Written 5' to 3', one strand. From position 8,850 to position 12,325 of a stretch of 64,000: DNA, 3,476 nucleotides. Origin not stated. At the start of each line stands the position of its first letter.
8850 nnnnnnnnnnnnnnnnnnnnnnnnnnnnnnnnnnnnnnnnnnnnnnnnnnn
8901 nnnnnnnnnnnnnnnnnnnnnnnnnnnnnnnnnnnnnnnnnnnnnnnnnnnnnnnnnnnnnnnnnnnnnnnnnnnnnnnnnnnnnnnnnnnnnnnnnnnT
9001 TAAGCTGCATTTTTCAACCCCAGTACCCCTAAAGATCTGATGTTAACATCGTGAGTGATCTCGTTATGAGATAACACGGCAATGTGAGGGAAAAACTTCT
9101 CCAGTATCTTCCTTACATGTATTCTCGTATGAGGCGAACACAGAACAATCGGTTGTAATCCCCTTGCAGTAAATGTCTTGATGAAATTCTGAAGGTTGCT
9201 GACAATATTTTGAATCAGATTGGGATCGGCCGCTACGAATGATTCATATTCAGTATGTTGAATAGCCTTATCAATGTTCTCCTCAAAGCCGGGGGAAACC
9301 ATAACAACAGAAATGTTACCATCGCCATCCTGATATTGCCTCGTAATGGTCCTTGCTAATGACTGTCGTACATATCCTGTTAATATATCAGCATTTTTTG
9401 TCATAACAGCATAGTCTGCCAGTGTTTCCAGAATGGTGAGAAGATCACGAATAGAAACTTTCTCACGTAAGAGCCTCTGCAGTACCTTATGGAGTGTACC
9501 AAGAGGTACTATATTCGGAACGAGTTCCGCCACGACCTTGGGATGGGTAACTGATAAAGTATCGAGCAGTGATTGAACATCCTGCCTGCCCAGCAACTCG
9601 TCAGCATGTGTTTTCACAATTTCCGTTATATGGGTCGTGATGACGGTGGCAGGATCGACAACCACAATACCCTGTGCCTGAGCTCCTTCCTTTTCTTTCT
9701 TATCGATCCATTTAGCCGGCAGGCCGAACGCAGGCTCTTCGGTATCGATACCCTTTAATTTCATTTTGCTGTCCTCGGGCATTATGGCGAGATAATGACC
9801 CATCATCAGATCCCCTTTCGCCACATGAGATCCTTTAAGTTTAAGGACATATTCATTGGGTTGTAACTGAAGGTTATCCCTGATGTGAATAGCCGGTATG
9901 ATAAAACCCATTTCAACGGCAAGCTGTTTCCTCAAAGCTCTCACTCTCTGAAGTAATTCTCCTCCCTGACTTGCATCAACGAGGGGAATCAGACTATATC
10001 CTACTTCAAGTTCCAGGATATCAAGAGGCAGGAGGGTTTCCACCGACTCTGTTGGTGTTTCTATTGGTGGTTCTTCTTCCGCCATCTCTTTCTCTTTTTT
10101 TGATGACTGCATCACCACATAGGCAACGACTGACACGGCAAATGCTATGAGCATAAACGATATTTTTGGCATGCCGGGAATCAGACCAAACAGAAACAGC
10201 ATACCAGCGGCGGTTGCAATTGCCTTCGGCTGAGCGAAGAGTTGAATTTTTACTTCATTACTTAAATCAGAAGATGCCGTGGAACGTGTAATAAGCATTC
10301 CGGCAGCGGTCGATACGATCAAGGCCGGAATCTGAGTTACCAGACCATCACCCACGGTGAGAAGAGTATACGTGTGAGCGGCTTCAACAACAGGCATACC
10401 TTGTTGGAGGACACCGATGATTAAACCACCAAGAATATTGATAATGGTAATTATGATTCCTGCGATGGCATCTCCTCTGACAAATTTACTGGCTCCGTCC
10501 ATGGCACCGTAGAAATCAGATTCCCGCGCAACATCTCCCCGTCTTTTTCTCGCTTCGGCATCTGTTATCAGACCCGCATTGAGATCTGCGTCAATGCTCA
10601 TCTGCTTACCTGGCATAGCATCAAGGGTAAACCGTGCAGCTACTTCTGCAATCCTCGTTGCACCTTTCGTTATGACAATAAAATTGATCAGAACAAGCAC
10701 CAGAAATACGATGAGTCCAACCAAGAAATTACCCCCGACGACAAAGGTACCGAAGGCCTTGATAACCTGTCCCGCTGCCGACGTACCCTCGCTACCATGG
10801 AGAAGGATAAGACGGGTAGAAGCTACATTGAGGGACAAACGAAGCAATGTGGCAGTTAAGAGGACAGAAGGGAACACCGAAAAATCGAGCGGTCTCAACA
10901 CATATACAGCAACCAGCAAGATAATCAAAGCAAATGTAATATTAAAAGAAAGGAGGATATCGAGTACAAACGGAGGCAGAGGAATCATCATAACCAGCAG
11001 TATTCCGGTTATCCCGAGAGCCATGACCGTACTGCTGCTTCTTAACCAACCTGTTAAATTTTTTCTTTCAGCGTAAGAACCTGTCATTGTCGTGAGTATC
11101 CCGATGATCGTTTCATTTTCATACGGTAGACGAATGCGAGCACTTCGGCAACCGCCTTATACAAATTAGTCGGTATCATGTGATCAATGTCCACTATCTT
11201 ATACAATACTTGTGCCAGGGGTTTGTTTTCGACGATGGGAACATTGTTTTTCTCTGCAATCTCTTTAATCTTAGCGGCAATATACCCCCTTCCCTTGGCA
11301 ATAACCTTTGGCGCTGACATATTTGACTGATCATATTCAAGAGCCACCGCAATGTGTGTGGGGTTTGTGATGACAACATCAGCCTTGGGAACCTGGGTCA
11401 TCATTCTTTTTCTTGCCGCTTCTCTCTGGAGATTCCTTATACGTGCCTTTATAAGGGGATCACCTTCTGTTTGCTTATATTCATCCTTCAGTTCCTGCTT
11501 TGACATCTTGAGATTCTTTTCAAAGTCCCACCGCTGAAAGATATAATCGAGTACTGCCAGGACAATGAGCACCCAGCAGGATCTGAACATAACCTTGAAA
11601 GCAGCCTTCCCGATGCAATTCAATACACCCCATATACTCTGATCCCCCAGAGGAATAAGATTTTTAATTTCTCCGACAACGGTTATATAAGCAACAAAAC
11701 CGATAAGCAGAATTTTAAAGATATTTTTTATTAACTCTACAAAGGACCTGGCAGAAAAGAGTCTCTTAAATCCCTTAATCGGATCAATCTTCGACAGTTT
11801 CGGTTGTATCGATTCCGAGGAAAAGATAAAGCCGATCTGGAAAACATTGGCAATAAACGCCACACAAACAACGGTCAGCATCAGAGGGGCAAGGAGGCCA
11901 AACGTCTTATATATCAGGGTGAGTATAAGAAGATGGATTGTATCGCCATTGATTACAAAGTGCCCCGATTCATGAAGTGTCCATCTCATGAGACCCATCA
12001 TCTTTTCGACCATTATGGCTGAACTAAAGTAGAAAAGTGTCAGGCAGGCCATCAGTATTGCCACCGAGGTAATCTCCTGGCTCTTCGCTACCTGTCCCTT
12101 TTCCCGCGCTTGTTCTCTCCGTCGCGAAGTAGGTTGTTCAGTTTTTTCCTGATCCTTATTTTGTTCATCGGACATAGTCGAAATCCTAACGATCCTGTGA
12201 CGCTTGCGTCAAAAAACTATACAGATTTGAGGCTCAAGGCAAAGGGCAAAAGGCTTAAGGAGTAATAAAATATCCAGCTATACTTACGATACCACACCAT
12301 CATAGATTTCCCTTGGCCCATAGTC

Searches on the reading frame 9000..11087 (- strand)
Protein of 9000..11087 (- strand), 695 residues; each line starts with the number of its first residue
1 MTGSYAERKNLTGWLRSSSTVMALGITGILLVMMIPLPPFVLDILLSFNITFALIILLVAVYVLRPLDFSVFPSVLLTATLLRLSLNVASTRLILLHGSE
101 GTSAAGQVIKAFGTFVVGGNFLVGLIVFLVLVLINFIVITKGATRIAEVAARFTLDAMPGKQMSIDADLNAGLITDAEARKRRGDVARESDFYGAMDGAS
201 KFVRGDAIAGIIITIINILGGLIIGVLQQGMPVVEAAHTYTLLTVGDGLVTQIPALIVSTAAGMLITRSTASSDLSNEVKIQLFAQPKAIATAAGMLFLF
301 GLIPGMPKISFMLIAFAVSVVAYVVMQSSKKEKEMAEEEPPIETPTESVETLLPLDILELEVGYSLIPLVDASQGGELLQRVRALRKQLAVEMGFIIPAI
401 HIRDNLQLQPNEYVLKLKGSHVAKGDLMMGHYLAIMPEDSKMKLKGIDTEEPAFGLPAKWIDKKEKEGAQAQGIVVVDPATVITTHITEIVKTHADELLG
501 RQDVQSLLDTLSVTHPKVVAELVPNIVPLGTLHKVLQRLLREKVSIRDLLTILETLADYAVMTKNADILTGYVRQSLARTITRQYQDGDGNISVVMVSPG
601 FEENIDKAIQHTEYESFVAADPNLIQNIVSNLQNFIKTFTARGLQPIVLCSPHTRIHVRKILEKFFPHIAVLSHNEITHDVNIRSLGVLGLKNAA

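Call 53: search_protein_families(library=pfam, proteins=[window:9000-11087:-], max_evalue=0.0001)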
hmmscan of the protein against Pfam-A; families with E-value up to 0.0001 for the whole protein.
window:9000-11087:- (695 aa): 1 family
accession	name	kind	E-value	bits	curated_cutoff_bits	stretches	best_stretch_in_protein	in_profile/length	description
PF00771.25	FHIPEP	-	8.6e-278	923.7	29.1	1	29-681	1-656/657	FHIPEP family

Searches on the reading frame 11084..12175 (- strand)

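Call 53: search_protein_families(library=pfam, proteins=[window:11084-12175:-], max_evalue=0.0001)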
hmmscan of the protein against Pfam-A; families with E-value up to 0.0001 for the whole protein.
window:11084-12175:- (363 aa): 1 family
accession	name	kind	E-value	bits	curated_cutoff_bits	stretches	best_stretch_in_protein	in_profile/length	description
PF01312.24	Bac_export_2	-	3.5e-136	454.3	24.4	1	9-349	1-335/335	FlhB HrpN YscU SpaS Family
